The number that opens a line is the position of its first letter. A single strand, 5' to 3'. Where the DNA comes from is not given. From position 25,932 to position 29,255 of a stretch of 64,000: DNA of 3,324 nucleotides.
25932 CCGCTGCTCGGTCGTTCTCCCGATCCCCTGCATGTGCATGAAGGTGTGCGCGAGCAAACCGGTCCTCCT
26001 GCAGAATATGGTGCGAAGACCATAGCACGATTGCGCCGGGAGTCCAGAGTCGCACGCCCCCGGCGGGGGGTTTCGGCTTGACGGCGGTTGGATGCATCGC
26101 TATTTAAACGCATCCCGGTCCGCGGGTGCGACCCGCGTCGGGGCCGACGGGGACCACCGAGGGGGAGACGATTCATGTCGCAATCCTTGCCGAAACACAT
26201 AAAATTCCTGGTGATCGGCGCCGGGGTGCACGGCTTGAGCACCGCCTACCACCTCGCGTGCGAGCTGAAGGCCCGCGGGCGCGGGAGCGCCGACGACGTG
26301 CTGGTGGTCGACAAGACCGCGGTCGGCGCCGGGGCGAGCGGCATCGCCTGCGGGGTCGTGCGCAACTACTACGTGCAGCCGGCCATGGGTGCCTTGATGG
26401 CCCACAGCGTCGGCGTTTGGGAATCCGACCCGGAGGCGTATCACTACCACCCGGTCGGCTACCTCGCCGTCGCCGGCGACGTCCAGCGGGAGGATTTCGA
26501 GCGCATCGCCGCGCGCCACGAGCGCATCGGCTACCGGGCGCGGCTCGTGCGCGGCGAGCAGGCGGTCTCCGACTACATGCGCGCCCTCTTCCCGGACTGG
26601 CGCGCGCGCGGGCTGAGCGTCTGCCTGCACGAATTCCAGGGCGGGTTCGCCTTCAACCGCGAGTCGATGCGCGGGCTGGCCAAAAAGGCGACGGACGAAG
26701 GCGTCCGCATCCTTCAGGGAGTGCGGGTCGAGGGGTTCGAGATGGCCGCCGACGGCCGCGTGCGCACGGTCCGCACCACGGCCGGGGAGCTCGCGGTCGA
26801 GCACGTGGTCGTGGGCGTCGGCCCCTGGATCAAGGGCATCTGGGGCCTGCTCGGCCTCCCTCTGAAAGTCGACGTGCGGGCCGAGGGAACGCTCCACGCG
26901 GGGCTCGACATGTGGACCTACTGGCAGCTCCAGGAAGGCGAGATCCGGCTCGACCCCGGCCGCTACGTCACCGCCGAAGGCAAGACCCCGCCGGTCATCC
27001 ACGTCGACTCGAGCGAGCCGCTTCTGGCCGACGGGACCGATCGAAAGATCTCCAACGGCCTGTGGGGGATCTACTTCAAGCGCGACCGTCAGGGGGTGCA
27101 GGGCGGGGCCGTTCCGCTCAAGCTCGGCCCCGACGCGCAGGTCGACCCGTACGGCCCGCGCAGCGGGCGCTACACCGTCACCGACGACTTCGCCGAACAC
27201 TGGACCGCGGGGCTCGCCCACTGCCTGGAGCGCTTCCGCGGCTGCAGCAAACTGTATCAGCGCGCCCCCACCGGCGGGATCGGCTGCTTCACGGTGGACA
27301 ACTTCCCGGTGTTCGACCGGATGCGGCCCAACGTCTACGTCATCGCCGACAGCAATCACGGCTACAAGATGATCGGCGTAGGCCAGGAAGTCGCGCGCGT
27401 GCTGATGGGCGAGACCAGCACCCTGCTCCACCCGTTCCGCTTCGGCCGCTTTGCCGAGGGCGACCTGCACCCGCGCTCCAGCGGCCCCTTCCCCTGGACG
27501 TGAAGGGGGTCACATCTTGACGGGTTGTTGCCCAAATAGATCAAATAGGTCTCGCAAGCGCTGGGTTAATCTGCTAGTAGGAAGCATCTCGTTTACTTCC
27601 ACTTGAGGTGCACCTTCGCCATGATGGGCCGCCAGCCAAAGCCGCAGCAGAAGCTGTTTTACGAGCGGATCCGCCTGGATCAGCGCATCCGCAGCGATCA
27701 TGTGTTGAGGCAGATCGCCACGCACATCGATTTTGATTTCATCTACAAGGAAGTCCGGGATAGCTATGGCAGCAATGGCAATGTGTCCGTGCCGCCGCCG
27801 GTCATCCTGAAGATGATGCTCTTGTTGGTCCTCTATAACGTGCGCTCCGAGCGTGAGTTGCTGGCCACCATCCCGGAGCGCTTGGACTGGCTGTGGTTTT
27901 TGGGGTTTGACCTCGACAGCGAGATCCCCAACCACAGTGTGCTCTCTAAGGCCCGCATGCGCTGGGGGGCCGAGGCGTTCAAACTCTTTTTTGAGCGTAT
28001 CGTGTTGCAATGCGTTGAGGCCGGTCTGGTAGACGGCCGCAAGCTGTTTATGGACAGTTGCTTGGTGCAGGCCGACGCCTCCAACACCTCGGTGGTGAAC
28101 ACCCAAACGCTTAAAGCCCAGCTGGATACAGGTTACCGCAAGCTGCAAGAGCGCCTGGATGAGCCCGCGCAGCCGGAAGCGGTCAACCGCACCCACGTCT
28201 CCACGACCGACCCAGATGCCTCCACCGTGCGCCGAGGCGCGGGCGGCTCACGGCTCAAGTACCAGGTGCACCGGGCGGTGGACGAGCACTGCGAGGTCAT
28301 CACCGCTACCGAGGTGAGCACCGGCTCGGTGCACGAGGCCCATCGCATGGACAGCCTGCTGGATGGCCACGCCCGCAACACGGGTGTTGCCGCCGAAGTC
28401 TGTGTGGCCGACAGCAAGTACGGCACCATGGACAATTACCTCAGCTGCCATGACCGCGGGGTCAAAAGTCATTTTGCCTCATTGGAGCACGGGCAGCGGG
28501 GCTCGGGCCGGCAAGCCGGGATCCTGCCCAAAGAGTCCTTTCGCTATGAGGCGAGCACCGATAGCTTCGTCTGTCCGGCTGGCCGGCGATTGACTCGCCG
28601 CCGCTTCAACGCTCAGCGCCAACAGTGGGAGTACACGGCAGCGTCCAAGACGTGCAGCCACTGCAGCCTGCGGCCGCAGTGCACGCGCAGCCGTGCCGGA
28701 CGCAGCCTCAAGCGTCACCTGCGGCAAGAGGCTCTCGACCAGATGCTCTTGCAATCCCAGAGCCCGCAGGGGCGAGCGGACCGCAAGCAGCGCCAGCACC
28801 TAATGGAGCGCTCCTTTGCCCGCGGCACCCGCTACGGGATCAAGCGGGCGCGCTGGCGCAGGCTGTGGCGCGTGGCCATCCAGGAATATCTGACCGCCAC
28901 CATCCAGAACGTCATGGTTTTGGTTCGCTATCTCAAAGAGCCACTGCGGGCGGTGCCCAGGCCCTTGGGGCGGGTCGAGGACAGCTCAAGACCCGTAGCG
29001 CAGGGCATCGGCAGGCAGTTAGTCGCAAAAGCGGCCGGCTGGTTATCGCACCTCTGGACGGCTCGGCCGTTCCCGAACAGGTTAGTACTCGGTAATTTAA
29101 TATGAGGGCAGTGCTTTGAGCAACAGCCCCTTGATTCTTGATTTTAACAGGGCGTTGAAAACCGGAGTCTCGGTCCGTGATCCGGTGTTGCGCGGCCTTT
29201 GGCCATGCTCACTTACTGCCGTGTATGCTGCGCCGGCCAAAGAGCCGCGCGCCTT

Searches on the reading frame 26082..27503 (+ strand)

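Call 27: search_protein_families(library=pfam, proteins=[window:26082-27503:+], max_evalue=0.00001)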
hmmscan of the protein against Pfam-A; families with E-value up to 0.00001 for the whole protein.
window:26082-27503:+ (473 aa): 1 family
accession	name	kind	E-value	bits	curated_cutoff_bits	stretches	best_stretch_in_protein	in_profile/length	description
PF01266.30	DAO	-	3.1e-33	116.2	27.9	1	42-438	2-351/353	FAD dependent oxidoreductase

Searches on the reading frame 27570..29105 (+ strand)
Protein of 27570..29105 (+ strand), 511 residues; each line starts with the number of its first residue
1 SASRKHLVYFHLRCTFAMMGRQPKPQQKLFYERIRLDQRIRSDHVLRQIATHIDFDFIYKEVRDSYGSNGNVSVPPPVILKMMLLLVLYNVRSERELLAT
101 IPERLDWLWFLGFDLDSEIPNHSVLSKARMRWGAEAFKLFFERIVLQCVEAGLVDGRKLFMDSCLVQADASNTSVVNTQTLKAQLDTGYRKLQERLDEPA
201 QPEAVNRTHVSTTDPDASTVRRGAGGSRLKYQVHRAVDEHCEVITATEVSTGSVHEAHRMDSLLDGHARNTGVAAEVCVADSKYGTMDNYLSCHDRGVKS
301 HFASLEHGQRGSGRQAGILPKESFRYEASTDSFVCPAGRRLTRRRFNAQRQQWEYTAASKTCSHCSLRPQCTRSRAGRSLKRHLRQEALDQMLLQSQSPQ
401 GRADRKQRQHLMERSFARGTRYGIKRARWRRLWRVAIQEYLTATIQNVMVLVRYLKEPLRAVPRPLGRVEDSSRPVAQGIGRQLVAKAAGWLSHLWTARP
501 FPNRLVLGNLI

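Call 57: search_protein_families(library=pfam, proteins=[window:27570-29105:+], max_evalue=0.00001)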
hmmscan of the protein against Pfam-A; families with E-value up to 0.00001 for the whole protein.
window:27570-29105:+ (511 aa): 3 families
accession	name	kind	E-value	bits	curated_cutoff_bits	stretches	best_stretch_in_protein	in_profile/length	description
PF13751.12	DDE_Tnp_1_6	-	3.4e-16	60.1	25.1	1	334-450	1-123/125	Transposase DDE domain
PF05598.16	DUF772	-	5.6e-16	58.8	23.1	1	70-143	1-73/74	Transposase domain (DUF772)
PF01609.27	DDE_Tnp_1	-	1.6e-06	28.5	23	1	208-447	12-199/200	Transposase DDE domain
